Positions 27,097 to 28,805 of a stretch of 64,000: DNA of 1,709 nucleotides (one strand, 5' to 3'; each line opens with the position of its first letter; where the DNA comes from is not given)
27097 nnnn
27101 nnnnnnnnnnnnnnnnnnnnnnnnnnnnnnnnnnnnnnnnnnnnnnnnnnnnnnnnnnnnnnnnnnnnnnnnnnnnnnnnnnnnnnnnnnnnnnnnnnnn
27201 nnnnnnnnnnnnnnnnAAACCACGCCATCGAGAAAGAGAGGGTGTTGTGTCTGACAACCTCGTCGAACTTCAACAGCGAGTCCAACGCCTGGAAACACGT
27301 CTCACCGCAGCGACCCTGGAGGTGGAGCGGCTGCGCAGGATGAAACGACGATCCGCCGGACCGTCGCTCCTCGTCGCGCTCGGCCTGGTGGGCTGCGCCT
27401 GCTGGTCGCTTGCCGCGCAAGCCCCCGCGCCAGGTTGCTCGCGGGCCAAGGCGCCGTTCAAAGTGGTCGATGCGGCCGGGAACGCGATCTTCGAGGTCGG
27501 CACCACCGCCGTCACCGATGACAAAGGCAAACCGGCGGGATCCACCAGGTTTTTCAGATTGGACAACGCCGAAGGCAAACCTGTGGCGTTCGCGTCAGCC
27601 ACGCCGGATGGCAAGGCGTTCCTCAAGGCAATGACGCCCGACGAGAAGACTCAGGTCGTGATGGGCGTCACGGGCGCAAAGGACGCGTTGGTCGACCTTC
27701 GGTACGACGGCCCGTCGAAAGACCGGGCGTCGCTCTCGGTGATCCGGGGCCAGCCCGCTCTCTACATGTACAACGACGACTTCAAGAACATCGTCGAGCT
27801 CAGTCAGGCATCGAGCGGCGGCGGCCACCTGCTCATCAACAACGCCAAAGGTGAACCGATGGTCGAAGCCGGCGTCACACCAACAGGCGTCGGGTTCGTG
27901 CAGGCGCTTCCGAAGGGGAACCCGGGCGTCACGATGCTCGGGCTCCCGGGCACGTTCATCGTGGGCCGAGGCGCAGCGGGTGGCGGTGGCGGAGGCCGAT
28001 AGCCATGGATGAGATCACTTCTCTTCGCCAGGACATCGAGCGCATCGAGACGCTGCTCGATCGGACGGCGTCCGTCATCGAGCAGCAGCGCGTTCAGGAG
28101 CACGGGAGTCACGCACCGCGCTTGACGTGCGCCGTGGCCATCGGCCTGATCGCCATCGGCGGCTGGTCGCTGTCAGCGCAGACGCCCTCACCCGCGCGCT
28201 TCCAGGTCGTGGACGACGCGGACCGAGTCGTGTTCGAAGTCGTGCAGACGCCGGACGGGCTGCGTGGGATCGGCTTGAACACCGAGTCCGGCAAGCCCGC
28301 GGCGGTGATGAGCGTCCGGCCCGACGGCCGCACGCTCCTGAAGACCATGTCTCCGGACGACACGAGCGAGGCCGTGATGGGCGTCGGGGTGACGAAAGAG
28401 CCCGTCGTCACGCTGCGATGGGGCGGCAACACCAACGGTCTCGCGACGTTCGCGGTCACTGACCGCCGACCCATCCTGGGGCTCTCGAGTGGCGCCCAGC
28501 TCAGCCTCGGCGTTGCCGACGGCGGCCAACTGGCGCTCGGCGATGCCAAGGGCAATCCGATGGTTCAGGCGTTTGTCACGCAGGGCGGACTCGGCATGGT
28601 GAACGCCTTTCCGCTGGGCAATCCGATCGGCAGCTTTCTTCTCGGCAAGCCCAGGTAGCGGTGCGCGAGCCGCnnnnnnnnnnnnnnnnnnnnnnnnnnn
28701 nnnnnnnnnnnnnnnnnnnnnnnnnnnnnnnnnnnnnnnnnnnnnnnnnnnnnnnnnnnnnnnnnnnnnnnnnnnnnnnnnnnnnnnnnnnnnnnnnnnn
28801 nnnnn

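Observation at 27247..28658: Tandem pair of paralogous proteins of unrecognised family (coiled-coil helix, single TM, repetitive beta-rich ectodomain)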

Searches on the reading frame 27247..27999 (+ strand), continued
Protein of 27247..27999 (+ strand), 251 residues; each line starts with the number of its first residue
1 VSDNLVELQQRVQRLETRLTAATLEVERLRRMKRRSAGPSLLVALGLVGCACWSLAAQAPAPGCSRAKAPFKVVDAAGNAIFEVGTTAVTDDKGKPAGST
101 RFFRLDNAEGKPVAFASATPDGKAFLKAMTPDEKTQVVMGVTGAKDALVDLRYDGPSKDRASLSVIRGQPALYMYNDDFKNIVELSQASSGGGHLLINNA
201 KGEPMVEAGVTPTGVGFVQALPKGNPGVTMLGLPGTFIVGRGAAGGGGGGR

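Call 91: find_related_loci(query=A3, collection=viral_contigs, flank=5000)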
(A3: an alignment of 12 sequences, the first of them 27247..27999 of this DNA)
Query A3 (251 aa) in viral_contigs; peptide patterns used: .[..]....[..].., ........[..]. (x = any residue, [..] = any of these).
38 stretches matched a pattern, but none encodes a relative of the query by tblastn (E <= 1e-3).

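Call 92: search_dna_similar(query=P0005, collection=plasmids, mode=protein, max_evalue=0.001, max_rows=10)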
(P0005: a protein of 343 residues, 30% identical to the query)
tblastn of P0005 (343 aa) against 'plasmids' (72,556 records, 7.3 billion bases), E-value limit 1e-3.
No match.

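Call 93: search_dna_similar(query=window:27247-27999:+, collection=plasmids, mode=protein, max_evalue=0.001, max_rows=10)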
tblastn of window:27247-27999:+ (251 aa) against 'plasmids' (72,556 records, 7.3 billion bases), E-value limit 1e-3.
No match.

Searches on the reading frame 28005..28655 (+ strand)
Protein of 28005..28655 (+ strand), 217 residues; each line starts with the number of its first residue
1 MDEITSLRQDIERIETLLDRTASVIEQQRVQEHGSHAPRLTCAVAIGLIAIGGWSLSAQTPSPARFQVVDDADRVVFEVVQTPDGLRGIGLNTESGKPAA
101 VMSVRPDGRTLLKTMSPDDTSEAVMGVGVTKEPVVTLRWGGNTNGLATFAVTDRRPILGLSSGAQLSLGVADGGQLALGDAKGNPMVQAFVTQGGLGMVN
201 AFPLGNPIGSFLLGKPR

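Call 4: search_protein_families(library=pfam, proteins=[window:28005-28655:+], max_evalue=10)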
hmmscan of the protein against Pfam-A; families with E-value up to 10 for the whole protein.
window:28005-28655:+ (217 aa): 0 families

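Call 5: search_protein_families(library=ncbifam, proteins=[window:28005-28655:+], max_evalue=10)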
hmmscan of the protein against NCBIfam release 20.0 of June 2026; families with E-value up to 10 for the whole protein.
window:28005-28655:+ (217 aa): 0 families

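Call 57: search_protein_families(library=phrogs, proteins=[window:28005-28655:+], max_evalue=0.1)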
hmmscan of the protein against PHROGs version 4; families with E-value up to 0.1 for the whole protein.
window:28005-28655:+ (217 aa): 0 families

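Call 66: predict_structure(alignment_id=A5)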
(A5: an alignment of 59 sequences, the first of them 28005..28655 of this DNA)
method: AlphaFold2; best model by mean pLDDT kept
length: 217 residues; sequences in the alignment: 59
mean_pLDDT: 84.2   pTM: 0.61
mean pLDDT of the five models: 84.2, 84.0, 83.8, 83.2, 82.0
residues with pLDDT >= 90: 138; 70-90: 34; 50-70: 24; < 50: 21
segments of 3 or more residues with pLDDT < 50: 36-50, 52-56
pLDDT, mean of each block of 10 residues (from residue 1): 91 94 84 53 46 50 85 96 93 97 96 96 94 95 83 95 93 95 93 95 68 51
secondary structure, 60 per line:
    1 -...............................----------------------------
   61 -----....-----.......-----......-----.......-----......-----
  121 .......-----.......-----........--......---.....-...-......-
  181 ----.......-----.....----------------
elements in order: H2-32 E66-69 E75-81 E87-92 E98-104 E110-115 E121-127 E133-139 E145-152 E155-160 E164-168 E174-179 E185-191 E197-201

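Call 71: fold_search(model_id=the predicted structure, library=viral)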
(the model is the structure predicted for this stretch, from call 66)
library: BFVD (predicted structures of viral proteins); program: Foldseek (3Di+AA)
matches with E <= 10: 926; with E <= 0.001: 1
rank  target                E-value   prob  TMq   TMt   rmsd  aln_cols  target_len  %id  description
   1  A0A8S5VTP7            9.1e-05  1.00  0.19  0.09  17.3       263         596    9  Anastral spindle 2 [Ackermannviridae sp.]
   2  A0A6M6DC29            1.0e-03  0.99  0.22  0.25  12.7       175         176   17  (no name in the UniProt tables at hand)
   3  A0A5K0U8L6            2.0e-03  1.00  0.27  0.15  14.2       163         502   10  Uncharacterized protein [Yasminevirus sp. GU-2018]
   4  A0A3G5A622            2.4e-03  0.97  0.22  0.18  16.7       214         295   11  MORN repeat-containing protein [Hyperionvirus sp.]
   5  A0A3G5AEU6            2.5e-03  1.00  0.26  0.38  12.9       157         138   11  MORN repeat-containing protein [Hyperionvirus sp.]
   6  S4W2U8                2.7e-03  1.00  0.50  0.51   9.4       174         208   14  Morn repeat domain containing protein [Pandoravirus salinus]
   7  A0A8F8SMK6            3.0e-03  1.00  0.30  0.33  13.9       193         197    8  (no name in the UniProt tables at hand)
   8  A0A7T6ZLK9            3.7e-03  0.97  0.20  0.11  19.1       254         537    8  (no name in the UniProt tables at hand)
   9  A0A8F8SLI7            3.9e-03  1.00  0.28  0.23  11.7       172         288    6  (no name in the UniProt tables at hand)
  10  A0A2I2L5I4            5.3e-03  0.92  0.22  0.16  18.4       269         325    9  MORN-repeat protein [Orpheovirus IHUMI-LCC2]
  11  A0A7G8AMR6            5.6e-03  0.69  0.17  0.15  17.3       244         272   11  (no name in the UniProt tables at hand)
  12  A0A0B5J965            6.2e-03  1.00  0.35  0.30   7.4       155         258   10  Morn repeat protein [Pandoravirus inopinatum]
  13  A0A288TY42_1          8.4e-03  0.99  0.25  0.05  16.4       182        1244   10  Putative tail fiber [Enterococcus phage EFP01]
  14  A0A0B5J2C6            8.4e-03  0.98  0.24  0.17  17.6       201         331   15  DUF5900 domain-containing protein [Pandoravirus inopinatum]
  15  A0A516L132            1.1e-02  1.00  0.32  0.08  12.1       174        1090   13  (no name in the UniProt tables at hand)
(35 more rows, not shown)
